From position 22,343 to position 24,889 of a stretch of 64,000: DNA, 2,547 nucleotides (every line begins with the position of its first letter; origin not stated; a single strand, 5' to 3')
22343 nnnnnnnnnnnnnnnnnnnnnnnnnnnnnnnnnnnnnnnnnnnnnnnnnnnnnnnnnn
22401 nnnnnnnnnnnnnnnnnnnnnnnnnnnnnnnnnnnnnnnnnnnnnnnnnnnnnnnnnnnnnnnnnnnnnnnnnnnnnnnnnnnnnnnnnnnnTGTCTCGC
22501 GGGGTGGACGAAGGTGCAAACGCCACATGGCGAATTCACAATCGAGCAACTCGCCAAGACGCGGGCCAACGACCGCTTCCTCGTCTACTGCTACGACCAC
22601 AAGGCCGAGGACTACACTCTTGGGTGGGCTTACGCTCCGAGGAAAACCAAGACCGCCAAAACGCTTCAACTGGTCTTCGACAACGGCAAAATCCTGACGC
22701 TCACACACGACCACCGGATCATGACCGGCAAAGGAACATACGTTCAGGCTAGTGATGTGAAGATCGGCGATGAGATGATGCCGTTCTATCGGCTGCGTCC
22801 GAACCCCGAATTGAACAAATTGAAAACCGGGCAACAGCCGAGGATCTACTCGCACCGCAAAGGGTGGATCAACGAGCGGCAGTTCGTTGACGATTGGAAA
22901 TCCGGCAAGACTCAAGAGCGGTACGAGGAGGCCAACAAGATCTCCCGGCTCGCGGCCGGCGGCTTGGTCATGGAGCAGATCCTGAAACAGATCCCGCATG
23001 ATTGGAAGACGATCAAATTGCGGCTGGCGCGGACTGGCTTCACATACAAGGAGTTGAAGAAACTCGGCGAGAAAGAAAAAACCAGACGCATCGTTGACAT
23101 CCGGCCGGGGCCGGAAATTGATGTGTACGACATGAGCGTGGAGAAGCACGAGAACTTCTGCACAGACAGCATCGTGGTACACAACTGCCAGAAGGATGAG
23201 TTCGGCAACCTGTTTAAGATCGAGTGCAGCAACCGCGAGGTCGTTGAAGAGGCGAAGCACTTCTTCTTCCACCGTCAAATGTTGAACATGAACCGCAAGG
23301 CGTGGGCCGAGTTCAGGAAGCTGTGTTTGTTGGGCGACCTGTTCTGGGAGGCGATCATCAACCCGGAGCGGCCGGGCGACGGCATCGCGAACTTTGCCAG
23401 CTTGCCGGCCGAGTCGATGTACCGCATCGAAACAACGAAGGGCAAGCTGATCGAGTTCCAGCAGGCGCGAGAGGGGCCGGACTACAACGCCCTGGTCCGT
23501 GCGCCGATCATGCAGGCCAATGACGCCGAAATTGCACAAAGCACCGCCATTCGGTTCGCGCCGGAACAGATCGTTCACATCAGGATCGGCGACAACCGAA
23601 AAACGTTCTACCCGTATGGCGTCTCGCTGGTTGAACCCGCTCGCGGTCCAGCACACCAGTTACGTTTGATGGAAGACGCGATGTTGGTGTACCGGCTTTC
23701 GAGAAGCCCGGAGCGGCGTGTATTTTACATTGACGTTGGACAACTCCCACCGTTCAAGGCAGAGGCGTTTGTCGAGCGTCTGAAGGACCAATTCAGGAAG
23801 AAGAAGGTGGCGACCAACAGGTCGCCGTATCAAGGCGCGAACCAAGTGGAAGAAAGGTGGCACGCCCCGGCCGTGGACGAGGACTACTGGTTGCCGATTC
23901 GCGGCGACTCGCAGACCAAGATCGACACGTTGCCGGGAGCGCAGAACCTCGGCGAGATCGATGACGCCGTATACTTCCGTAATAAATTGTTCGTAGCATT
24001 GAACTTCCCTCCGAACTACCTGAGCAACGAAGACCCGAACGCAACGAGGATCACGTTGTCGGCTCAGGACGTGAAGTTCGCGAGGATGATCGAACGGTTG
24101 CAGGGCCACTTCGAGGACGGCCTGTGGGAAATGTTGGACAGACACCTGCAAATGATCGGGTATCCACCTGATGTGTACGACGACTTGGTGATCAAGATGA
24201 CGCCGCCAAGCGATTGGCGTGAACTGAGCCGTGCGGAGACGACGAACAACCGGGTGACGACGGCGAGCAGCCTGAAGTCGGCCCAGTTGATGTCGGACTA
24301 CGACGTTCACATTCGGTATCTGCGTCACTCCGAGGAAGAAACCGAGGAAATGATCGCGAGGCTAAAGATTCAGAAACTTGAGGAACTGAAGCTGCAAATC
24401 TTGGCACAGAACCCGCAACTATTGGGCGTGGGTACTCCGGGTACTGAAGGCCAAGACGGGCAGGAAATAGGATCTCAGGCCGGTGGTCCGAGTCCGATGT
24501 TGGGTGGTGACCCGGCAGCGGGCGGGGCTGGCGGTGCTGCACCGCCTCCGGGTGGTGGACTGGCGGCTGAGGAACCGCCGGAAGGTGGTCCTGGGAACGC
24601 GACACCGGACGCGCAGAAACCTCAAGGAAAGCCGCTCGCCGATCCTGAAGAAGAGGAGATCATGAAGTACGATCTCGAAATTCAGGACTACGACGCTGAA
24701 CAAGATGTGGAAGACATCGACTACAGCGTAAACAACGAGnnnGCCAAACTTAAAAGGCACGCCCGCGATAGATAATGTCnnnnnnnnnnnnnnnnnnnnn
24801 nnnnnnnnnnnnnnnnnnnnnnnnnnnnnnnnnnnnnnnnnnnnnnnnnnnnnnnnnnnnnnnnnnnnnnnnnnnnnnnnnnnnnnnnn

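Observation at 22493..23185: Intein splitting the portal (gp20-like) gene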

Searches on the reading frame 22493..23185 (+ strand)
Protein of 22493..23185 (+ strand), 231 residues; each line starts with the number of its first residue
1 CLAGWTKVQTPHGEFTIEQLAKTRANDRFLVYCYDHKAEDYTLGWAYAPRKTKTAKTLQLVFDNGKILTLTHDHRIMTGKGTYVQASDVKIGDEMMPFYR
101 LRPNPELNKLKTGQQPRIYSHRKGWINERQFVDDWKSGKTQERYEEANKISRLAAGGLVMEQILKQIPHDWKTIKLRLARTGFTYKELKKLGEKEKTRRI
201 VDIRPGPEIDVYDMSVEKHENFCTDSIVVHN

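Call 3: search_protein_families(library=pfam, proteins=[window:22493-23185:+], max_evalue=1)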
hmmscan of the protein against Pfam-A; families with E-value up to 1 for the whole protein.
window:22493-23185:+ (231 aa): 1 family
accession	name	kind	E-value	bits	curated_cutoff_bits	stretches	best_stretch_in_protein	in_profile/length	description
PF14890.11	Intein_splicing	-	6.6e-11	42.7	35.8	1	51-231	44-155/155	Intein splicing domain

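Call 4: search_protein_families(library=ncbifam, proteins=[window:22493-23185:+], max_evalue=1)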
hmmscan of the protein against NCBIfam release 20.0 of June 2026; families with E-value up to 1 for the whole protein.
window:22493-23185:+ (231 aa): 6 families
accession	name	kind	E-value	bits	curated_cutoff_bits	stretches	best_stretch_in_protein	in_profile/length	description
NF052663.1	RtcB_rel_intein2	exception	3.1e-11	42.8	1050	1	1-231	78-310/626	intein-containing RctB family protein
NF038162.1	RtcB_rel_intein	exception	2.8e-07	28.9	1150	2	1-96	95-188/961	intein-containing RtcB family protein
TIGR01445.1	intein_Nterm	domain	7.8e-07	30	24.5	1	1-78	1-83/83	intein N-terminal splicing region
TIGR01443.1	intein_Cterm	domain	0.0001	22.4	15.6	1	210-231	1-23/24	intein C-terminal splicing region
NF005852.0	PRK07773.1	equivalog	0.039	12.2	780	1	199-231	794-826/886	replicative DNA helicase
NF007079.0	PRK09532.1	equivalog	0.067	11.3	1525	1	1-85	775-857/876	DNA polymerase III subunit alpha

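Call 5: search_protein_families(library=phrogs, proteins=[window:22493-23185:+], max_evalue=0.01)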
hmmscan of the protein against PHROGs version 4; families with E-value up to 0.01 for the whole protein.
window:22493-23185:+ (231 aa): 2 families
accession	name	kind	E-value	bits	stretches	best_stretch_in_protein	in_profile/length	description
phrog_16259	-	DNA, RNA and nucleotide metabolism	0.0009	19.6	1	19-95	247-326/330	DNA helicase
phrog_15127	-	head and packaging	0.0029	17.2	1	54-96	266-307/602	head protein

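Call 7: search_dna_similar(query=window:22493-23185:+, collection=phages, mode=protein, max_rows=40, max_evalue=0.001)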
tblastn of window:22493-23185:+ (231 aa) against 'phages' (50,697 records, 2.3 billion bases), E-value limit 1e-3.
Records with a match: 3; places in all: 3; records where one place covers at least 80% of the query: 1.
Best place of each record, by identity: <60% 3.
By first word of the organism name: Bacillus 2; uncultured 1.
By host as written in the record: Bacillus subtilis W-23-S(r); Bacillus licheniformis ATCC 9945a 2; - 1.
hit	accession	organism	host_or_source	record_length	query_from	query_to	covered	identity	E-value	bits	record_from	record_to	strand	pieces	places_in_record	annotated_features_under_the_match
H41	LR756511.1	uncultured phage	metagenomic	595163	1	231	100%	50.0%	1e-68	233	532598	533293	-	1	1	record has no annotation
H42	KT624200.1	Bacillus phage SP-15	Bacillus subtilis W-23-S(r); Bacillus ...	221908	1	98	42%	30.7%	3e-7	56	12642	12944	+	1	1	hypothetical protein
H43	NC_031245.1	Bacillus phage SP-15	Bacillus subtilis W-23-S(r); Bacillus ...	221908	1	98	42%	30.7%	3e-7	56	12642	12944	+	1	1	hypothetical protein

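Call 11: search_solved_structures(query=window:22493-23185:+, show_alignments=3, max_evalue=0.1)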
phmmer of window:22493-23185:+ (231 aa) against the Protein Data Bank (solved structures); distinct sequences matched with E-value up to 0.1: 0.

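Call 29: search_solved_structures(query=A1, max_evalue=1, show_alignments=2)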
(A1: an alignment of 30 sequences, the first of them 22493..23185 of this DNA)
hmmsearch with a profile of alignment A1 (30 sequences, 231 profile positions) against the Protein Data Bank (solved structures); distinct sequences matched with E-value up to 1: 47.
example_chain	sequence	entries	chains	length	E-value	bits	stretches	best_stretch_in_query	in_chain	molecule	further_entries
7qil_A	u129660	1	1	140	2.4e-08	37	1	5-90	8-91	DnaE intein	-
2keq_A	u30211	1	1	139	4.8e-06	29.5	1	3-90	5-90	DNA polymerase III alpha subunit, Nucleic acid binding OB-fold tRNA/helicase-type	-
4kl5_A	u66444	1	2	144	5.5e-06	29.3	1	3-89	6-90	DNA polymerase III, alpha subunit, Nucleic acid binding, OB-fold, tRNA/helicase-type chime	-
5ol7_A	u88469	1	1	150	6.3e-06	29.1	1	3-90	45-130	DNA-directed DNA polymerase,DNA-directed DNA polymerase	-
5ol6_A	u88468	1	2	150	6.3e-06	29.1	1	3-90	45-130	Nucleic acid binding, OB-fold, tRNA/helicase-type,DNA-directed DNA polymerase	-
8ubs_A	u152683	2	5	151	5.6e-05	26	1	3-96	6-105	NrdJ-1 | Nrdj-1 intein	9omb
3ifj_A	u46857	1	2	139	7.2e-05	25.6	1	58-95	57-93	Endonuclease PI-MtuI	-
4kl6_A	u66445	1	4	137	0.00013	24.8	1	3-79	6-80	DNA-directed DNA polymerase,Nucleic acid binding, OB-fold, tRNA/helicase-type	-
2imz_A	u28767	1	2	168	0.00018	24.4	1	58-95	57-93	Endonuclease PI-MtuI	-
2in0_A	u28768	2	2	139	0.00023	24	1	58-95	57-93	Endonuclease PI-MtuI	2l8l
4qfq_A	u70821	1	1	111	0.00023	24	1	1-89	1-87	DNA polymerase III, alpha subunit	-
3igd_A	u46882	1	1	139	0.00024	23.9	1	58-95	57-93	Endonuclease PI-MtuI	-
2in9_A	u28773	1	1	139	0.00026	23.8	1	58-95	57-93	Endonuclease PI-MtuI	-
4lx3_A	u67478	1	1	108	0.00027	23.8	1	1-89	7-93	DNA polymerase III, alpha subunit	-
4o1r_A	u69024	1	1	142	0.0004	23.2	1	161-231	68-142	Replicative DNA helicase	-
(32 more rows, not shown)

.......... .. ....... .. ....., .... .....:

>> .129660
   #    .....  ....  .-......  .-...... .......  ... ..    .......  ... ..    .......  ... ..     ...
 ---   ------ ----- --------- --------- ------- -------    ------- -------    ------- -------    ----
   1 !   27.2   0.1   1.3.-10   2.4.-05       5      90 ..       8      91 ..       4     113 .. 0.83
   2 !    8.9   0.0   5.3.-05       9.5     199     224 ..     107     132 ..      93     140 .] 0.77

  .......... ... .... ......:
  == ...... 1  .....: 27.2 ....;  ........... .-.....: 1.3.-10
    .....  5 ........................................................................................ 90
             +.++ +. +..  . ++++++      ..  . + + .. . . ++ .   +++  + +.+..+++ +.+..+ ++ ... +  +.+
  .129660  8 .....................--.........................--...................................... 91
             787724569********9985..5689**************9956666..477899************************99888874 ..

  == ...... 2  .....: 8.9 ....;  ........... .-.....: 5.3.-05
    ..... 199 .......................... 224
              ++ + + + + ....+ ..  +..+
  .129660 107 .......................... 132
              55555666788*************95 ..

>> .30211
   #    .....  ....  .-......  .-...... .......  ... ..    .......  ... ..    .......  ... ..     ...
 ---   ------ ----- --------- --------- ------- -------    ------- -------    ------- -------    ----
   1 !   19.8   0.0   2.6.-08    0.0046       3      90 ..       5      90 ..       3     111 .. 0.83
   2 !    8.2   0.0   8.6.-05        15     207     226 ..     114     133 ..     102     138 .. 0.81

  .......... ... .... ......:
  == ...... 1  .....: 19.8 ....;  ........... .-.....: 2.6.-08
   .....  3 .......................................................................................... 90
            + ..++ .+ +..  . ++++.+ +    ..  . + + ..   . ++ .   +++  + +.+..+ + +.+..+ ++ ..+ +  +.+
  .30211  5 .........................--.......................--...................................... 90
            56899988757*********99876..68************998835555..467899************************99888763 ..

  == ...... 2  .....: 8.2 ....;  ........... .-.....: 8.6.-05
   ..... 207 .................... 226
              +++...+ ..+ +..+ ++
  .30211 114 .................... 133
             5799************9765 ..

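Call 36: predict_structure(alignment_id=A1)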
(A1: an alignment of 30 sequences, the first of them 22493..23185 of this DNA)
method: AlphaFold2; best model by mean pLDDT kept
length: 231 residues; sequences in the alignment: 30
mean_pLDDT: 95.6   pTM: 0.90
mean pLDDT of the five models: 95.6, 95.5, 95.2, 95.2, 94.8
residues with pLDDT >= 90: 215; 70-90: 16; 50-70: 0; < 50: 0
segments of 3 or more residues with pLDDT < 50: none
pLDDT, mean of each block of 10 residues (from residue 1): 98 97 95 97 98 98 98 98 98 98 94 92 95 95 91 94 91 91 95 95 98 97 98 92
secondary structure, 60 per line:
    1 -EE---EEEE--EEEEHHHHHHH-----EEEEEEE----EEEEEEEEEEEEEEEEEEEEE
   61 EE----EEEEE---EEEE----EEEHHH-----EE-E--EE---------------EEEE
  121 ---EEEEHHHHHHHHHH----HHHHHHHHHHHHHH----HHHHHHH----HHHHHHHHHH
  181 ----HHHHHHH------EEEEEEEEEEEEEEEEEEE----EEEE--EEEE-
elements in order: E7-10 E13-16 H17-23 E29-35 E40-62 E67-71 E75-78 E83-85 E117-120 E124-127 H128-137 H142-155 H160-166 H171-180 H185-191 E198-216 E221-224 E227-230

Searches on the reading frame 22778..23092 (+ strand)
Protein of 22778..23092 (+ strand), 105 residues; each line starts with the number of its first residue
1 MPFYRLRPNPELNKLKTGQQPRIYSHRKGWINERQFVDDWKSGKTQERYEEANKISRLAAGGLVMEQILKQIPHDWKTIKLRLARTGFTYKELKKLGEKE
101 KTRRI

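Call 69: search_protein_families(library=pfam, alignment_id=A3, max_evalue=1)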
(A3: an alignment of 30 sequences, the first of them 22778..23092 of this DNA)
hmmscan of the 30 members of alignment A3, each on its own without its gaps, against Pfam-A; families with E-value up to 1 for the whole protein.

A. member 1, window:22778-23092:+ (105 aa): 1 family
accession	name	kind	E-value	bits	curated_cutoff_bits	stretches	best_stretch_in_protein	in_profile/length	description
PF08393.18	DHC_N2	-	0.06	12.7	31.9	1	46-85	127-165/403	Dynein heavy chain, N-terminal region 2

B. families by the number of members that match (of 30 scanned): 41 families (the first 25 are shown)
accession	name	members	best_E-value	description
PF13542.12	HTH_Tnp_ISL3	9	0.0004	Helix-turn-helix domain of transposase family ISL3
PF13384.12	HTH_23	8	0.00032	Homeodomain-like domain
PF13518.12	HTH_28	7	2.9e-05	Helix-turn-helix domain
PF13936.12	HTH_38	7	0.0019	Helix-turn-helix domain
PF13551.12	HTH_29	5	2.6e-05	Winged helix-turn helix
PF18016.8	SAM_3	4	0.002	SAM domain (Sterile alpha motif)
PF02796.21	HTH_7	4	0.0083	Helix-turn-helix domain of resolvase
PF13411.12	MerR_1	2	0.0017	MerR HTH family regulatory protein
PF00196.25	GerE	2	0.045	Bacterial regulatory proteins, luxR family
PF14217.11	DUF4327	2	0.089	Domain of unknown function (DUF4327)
PF19466.4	DUF6003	2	0.12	Family of unknown function (DUF6003)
PF03374.19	ANT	1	0.0013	Phage antirepressor protein KilAC domain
PF09278.17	MerR-DNA-bind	1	0.0027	MerR, DNA binding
PF08471.15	Ribonuc_red_2_N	1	0.0029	Class II vitamin B12-dependent ribonucleotide reductase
PF17267.7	DUF5333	1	0.007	Family of unknown function (DUF5333)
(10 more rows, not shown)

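Call 72: predict_structure(alignment_id=A3)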
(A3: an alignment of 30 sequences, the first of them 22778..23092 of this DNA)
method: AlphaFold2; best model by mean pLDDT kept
length: 105 residues; sequences in the alignment: 30
mean_pLDDT: 84.0   pTM: 0.72
mean pLDDT of the five models: 84.0, 82.3, 81.5, 80.8, 80.6
residues with pLDDT >= 90: 15; 70-90: 80; 50-70: 6; < 50: 4
segments of 3 or more residues with pLDDT < 50: 102-105
pLDDT, mean of each block of 10 residues (from residue 1): 76 83 86 89 87 89 88 89 89 82 48
secondary structure, 60 per line:
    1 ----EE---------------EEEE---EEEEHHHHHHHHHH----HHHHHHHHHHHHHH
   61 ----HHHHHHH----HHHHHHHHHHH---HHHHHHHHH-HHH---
elements in order: E22-25 E29-32 H33-42 H47-60 H65-71 H76-86 H90-98

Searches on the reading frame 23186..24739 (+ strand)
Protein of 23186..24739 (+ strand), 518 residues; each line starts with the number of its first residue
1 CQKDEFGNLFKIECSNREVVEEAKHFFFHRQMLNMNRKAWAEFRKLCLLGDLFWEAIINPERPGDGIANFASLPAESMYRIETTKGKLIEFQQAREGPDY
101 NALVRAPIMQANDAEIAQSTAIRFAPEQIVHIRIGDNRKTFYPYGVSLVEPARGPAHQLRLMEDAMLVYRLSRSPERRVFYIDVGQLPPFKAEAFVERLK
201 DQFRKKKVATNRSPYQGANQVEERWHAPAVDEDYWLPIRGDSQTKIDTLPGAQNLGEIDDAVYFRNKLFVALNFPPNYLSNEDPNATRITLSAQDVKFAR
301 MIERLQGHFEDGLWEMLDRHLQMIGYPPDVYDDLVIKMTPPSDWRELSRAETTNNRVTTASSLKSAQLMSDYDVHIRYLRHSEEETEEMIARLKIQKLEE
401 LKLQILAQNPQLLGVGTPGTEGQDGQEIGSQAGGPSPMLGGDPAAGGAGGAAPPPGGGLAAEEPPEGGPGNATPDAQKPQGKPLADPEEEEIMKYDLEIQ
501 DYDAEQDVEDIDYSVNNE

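Call 26: search_protein_representatives(protein=window:23186-24739:+)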
Query: 518 residues. Proteins with E-value up to 0.001 (for the whole library): 4085; up to 1e-10: 2904; up to 1e-30: 737. The best 150 are listed.
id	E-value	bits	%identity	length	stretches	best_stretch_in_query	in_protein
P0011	3.1e-227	771.6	67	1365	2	1-252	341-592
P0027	5.0e-225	764.3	66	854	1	1-514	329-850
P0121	9.7e-206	700.7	61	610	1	1-514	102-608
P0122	3.6e-188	642.7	61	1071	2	1-252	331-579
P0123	1.7e-173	594.3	60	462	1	46-514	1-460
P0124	2.0e-172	590.8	56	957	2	171-512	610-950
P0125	2.5e-171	587.2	56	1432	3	253-514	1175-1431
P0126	8.1e-167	572.3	55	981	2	171-514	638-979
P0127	2.2e-166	570.8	56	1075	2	1-252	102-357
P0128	4.5e-166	569.8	56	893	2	171-514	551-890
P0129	1.0e-162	558.8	52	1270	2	171-513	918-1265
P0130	1.1e-158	545.5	54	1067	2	168-514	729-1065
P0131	8.2e-158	542.6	54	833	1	1-513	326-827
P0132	1.7e-151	521.8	68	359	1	78-413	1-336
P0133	3.8e-149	514.0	52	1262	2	1-252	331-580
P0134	1.9e-146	505.1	51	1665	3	253-514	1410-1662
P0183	6.4e-56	206.4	39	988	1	7-477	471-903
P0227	1.3e-47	179.0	33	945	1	2-417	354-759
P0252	6.6e-45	170.1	31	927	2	128-475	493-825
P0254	7.4e-45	169.9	36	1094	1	128-469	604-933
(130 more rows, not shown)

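Call 52: find_encoding_contigs(protein=P0121, flank=5000, max_places=2)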
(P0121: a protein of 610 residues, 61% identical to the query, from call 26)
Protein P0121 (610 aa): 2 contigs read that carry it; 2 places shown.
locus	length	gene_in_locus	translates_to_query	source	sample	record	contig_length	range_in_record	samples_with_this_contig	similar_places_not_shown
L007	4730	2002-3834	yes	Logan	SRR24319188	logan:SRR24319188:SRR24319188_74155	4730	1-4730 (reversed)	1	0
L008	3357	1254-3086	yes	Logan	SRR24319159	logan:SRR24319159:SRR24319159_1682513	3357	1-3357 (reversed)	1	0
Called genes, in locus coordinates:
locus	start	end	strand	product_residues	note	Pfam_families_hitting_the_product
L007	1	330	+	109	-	?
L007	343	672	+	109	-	-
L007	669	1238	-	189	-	-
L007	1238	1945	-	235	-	-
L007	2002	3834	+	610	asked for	PF07230:Portal_T4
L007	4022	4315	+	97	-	-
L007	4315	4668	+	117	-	-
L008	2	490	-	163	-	?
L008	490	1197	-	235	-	-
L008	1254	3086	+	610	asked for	PF07230:Portal_T4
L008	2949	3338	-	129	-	-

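Call 57: search_protein_families(library=pfam, proteins=[P0254, P0227, P0183, P0134, P0252], max_evalue=0.01)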
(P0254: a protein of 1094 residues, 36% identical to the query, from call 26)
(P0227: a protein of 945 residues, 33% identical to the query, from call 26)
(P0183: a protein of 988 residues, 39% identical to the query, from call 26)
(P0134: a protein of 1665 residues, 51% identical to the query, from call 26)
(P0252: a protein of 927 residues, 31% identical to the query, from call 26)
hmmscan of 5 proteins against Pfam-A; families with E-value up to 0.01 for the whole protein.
P0254 (1094 aa): 3 families
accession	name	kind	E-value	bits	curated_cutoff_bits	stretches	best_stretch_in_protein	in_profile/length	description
PF07230.16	Portal_T4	-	4e-64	217.4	22.9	1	485-861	13-428/433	Bacteriophage T4-like portal protein (Gp20)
PF14890.11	Intein_splicing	-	4.9e-16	59.3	35.8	1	95-477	10-155/155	Intein splicing domain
PF13392.12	HNH_3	-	0.00011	22.2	24.8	1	208-251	4-44/46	HNH endonuclease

P0227 (945 aa): 5 families
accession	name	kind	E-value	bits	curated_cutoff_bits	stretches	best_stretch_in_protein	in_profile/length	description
PF07230.16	Portal_T4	-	2.1e-75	254.6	22.9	1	338-728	14-425/433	Bacteriophage T4-like portal protein (Gp20)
PF14890.11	Intein_splicing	-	3e-14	53.5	35.8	1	135-335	44-155/155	Intein splicing domain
PF13392.12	HNH_3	-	0.00014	21.8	24.8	1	229-253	19-43/46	HNH endonuclease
PF06074.18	Portal_Mu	-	0.0018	18.1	23.9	1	365-499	33-150/336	Portal protein of Mu bacteriophage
PF07591.16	PT-HINT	-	0.0035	18.1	27.7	0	135-180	40-88/137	Pretoxin HINT domain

P0183 (988 aa): 3 families
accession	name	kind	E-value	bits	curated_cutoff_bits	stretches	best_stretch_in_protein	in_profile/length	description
PF07230.16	Portal_T4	-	8.7e-79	265.7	22.9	1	456-839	28-429/433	Bacteriophage T4-like portal protein (Gp20)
PF14890.11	Intein_splicing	-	3.8e-18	66.2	35.8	1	114-460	10-155/155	Intein splicing domain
PF13392.12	HNH_3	-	2.6e-09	37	24.8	1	220-262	4-45/46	HNH endonuclease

P0134 (1665 aa): 6 families
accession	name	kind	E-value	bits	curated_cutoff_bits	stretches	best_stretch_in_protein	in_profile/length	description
PF07230.16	Portal_T4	-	1.4e-58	199.1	22.9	3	909-988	201-277/433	Bacteriophage T4-like portal protein (Gp20)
PF14890.11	Intein_splicing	-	4.7e-32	111.4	35.8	3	153-328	45-155/155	Intein splicing domain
PF14528.11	LAGLIDADG_3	-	3.8e-05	24.3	22.5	0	789-842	3-55/82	LAGLIDADG-like domain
PF13392.12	HNH_3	-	0.00014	21.8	24.8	1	1144-1168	16-40/46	HNH endonuclease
PF07591.16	PT-HINT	-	0.001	19.8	27.7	0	165-197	57-88/137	Pretoxin HINT domain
PF13403.11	Hint_2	-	0.0013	19.6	28.4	0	498-544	2-45/147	Hint domain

P0252 (927 aa): 3 families
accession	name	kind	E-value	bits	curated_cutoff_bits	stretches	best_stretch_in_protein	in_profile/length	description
PF07230.16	Portal_T4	-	4.1e-70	237.1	22.9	1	375-754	13-432/433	Bacteriophage T4-like portal protein (Gp20)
PF14890.11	Intein_splicing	-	1.2e-14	54.9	35.8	1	103-375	11-155/155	Intein splicing domain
PF24359.1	DUF7515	-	0.004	17.8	27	0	316-353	34-74/85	Domain of unknown function (DUF7515)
